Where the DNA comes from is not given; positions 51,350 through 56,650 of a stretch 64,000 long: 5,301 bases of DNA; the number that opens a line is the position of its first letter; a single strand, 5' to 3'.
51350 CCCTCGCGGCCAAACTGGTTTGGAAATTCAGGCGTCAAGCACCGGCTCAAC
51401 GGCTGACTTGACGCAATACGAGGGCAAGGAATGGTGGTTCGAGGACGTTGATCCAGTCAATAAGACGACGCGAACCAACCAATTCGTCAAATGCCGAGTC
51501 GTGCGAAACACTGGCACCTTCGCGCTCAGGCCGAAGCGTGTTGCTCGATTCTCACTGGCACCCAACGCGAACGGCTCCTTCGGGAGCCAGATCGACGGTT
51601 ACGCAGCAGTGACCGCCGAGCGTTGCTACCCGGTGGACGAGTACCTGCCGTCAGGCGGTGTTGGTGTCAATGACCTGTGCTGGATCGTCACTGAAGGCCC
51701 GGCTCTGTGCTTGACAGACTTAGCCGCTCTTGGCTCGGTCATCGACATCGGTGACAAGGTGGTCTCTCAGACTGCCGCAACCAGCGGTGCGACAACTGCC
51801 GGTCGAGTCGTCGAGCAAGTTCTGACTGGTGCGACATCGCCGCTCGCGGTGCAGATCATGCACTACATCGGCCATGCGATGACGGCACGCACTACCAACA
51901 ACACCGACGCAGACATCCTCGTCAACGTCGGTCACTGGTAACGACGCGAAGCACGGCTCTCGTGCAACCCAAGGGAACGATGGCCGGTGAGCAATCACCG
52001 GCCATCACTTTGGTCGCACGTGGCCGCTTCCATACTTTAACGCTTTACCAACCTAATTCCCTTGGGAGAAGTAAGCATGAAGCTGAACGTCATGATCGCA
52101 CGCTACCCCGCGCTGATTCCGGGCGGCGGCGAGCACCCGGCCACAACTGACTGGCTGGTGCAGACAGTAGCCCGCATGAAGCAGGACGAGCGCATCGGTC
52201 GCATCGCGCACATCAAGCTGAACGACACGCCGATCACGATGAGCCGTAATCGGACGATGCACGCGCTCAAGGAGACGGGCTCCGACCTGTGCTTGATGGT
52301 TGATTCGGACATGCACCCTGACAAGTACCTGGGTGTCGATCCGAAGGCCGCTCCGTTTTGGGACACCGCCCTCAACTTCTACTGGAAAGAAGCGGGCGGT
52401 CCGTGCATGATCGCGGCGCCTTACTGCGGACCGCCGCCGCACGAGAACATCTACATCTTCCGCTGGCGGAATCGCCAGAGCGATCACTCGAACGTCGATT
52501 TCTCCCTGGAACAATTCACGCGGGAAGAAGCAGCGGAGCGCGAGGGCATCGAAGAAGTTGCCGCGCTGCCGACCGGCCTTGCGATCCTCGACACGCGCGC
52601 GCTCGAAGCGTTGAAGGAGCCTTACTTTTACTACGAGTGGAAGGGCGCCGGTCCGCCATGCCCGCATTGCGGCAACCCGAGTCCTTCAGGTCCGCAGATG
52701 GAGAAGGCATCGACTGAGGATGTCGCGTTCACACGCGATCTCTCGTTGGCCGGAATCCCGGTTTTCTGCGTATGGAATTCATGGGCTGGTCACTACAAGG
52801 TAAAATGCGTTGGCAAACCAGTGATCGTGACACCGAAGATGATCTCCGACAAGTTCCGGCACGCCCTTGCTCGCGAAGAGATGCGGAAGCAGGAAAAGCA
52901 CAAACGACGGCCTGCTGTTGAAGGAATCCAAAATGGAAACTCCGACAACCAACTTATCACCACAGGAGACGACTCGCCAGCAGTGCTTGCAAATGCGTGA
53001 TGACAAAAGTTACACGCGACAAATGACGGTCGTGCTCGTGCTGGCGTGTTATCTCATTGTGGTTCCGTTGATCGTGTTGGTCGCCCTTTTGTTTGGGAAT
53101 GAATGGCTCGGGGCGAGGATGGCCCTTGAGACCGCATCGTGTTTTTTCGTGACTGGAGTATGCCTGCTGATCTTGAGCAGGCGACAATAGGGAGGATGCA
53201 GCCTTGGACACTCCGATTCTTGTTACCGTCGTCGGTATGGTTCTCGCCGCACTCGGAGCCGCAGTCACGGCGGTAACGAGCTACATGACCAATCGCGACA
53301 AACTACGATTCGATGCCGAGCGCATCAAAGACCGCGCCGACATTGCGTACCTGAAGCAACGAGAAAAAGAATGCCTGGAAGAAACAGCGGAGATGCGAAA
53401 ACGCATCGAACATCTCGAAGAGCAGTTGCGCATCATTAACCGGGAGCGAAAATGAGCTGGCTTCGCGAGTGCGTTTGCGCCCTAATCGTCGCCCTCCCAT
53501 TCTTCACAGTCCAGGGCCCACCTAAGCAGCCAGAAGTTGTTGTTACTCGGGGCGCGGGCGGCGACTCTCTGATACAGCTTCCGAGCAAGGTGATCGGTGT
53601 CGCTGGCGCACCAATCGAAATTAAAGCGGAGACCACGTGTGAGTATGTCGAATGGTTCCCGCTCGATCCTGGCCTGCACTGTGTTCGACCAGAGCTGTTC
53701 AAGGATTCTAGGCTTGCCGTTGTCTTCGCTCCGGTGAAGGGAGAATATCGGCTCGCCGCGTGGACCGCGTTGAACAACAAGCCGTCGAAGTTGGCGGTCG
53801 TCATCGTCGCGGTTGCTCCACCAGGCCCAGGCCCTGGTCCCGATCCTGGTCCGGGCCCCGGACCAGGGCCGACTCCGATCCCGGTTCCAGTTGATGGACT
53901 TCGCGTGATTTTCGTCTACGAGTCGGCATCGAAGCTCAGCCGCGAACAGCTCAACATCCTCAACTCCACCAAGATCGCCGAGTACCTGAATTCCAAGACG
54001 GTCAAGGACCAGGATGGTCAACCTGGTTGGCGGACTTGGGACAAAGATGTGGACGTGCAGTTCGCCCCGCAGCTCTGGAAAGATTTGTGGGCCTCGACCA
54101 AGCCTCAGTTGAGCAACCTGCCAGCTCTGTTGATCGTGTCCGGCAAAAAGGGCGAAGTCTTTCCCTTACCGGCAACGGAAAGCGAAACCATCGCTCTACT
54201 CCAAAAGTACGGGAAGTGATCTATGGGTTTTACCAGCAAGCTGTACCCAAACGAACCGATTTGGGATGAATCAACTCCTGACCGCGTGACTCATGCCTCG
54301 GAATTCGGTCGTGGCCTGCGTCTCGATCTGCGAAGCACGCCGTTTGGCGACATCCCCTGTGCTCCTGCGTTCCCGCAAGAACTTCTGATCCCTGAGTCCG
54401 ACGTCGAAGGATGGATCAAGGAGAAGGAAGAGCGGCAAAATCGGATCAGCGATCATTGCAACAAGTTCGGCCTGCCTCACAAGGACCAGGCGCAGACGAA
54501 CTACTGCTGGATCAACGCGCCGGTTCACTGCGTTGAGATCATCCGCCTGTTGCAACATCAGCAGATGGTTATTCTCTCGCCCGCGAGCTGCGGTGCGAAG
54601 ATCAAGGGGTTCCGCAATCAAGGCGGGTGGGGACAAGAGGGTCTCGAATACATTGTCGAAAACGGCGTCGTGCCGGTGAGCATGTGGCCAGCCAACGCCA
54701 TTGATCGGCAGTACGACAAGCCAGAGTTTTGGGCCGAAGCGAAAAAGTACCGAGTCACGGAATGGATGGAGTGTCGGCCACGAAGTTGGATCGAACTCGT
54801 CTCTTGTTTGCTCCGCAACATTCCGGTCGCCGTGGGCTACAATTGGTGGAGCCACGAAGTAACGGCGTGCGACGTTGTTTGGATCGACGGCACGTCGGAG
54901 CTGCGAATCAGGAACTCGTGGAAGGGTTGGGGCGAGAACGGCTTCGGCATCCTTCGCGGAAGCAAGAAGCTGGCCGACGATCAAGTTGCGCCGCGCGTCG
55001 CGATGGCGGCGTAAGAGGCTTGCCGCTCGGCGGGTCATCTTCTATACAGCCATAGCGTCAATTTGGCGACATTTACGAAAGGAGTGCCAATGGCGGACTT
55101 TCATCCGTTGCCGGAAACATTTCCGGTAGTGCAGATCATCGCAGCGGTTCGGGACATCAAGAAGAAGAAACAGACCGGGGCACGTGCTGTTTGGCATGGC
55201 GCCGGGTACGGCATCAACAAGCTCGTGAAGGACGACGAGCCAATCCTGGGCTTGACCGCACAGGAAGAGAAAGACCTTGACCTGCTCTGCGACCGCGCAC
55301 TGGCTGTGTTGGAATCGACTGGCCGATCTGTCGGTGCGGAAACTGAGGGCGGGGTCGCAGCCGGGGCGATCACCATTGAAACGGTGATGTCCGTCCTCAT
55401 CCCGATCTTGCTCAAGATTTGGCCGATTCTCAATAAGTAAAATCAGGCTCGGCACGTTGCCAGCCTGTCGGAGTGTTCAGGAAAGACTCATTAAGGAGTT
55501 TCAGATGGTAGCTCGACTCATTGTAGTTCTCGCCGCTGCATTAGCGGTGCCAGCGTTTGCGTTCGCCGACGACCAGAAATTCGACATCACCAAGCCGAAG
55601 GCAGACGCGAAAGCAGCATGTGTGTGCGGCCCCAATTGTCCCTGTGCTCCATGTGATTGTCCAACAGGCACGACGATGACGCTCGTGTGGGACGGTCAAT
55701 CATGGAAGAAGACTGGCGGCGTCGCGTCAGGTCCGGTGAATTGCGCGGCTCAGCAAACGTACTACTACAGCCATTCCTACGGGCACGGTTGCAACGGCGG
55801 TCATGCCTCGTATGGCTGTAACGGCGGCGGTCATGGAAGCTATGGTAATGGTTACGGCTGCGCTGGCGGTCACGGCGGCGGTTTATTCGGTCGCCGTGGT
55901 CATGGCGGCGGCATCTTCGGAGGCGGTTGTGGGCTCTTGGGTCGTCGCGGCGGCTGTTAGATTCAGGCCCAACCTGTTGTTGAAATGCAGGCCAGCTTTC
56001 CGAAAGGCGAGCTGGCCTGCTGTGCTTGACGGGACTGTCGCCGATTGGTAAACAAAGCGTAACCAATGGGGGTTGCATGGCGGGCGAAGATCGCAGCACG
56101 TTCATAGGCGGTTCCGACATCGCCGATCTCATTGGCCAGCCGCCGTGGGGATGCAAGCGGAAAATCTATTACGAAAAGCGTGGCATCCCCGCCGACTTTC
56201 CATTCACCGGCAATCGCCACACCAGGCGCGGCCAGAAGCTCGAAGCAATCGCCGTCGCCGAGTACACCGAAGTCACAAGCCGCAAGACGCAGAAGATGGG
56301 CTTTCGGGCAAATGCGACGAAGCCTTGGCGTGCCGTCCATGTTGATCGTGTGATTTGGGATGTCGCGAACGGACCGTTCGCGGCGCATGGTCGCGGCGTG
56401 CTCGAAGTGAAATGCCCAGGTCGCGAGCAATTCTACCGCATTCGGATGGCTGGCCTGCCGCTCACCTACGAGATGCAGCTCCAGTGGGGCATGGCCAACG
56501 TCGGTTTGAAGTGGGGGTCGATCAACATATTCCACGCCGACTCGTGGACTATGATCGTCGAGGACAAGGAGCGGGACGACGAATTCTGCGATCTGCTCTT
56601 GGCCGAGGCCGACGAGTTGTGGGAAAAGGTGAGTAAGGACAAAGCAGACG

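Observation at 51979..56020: Terminator-bounded envelope cassette that may be a non-canonical lysis or cell-surface module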

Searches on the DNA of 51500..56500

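Call 113: search_rna_families(source=window, start=51500, end=56500, threshold=evalue, max_evalue=1)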
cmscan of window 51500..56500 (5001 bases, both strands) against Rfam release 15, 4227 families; matches with E-value up to 1: 0.
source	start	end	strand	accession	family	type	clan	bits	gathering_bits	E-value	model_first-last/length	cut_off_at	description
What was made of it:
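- Tried and rejected: Rfam found no RNA family in 51.5-56.5 kb (call 113).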

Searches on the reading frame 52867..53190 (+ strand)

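Call 6: search_protein_families(library=pfam, proteins=[window:52867-53190:+], max_evalue=1)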
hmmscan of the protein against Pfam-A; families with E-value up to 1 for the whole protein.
window:52867-53190:+ (107 aa): 7 families
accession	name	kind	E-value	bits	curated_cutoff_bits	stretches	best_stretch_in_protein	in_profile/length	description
PF11026.13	DUF2721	-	0.0041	17.4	28.3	1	22-103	35-111/129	Protein of unknown function (DUF2721)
PF00822.25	PMP22_Claudin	-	0.0076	16.6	26.7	1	34-102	51-116/161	PMP-22/EMP/MP20/Claudin family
PF20237.3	DUF6594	-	0.025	14.9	30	1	42-104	163-220/238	Family of unknown function (DUF6594)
PF13903.11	Claudin_2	-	0.025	14.8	29.1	1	30-102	68-137/192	PMP-22/EMP/MP20/Claudin tight junction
PF04246.17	RseC_MucC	-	0.06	13.7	24.4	1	56-105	63-113/130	Positive regulator of sigma(E), RseC/MucC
PF10716.14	NdhL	-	0.094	13.1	25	1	49-95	10-53/76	NADH dehydrogenase transmembrane subunit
PF20185.3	DUF6548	-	0.15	12.3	27.3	1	25-76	114-162/164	Family of unknown function (DUF6548)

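Call 9: search_protein_families(library=phrogs, proteins=[window:52867-53190:+], max_evalue=0.1)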
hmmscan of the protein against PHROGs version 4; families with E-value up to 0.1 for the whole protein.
window:52867-53190:+ (107 aa): 0 families

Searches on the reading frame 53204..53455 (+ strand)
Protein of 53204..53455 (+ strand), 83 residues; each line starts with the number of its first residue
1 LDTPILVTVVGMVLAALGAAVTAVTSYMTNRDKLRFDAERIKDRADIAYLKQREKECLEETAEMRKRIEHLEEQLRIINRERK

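Call 6: search_protein_families(library=pfam, proteins=[window:53204-53455:+], max_evalue=1)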
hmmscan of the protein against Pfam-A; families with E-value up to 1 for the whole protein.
window:53204-53455:+ (83 aa): 5 families
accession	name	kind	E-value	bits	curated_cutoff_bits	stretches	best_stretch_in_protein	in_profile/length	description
PF14276.11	DUF4363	-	0.057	13.9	27.5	1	48-74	72-99/107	Domain of unknown function (DUF4363)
PF23991.1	DUF7310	-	0.099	13.6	40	0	14-48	46-77/83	Coiled-coil region of unknown function (DUF7310)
PF09335.16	VTT_dom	-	0.18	12.7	33.9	1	8-60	16-61/123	VTT domain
PF14965.11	BRI3BP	-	0.25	11.3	27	1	59-82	155-178/179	Negative regulator of p53/TP53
PF06305.16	LapA_dom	-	0.29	11.5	28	0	6-42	21-57/64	Lipopolysaccharide assembly protein A domain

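Call 9: search_protein_families(library=phrogs, proteins=[window:53204-53455:+], max_evalue=0.1)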
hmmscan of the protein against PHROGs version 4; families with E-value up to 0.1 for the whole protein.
window:53204-53455:+ (83 aa): 11 families
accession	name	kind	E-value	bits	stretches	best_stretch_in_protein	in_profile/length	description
phrog_6664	-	unknown function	8.5e-05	23.9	1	1-78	2-78/97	-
phrog_19565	-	moron, auxiliary metabolic gene and host takeover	0.0021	19.3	1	8-72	6-68/125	membrane protein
phrog_11086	-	unknown function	0.0021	19.2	1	3-75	15-90/146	-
phrog_1009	-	unknown function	0.0041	18.2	1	7-81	12-91/103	-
phrog_1863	-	unknown function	0.011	16.6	1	5-79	3-78/97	-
phrog_2542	-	unknown function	0.012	16.8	1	11-68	8-64/143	-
phrog_13253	-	unknown function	0.018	15.6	1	16-52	102-138/159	-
phrog_8369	-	other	0.024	15.7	1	7-76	13-81/192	hol-like chemotaxis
phrog_1244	-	unknown function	0.037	14.4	1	10-79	5-74/157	-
phrog_462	-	other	0.041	15.1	1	3-67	11-63/101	lipoprotein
phrog_23256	-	unknown function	0.07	14.1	1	1-56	1-56/128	-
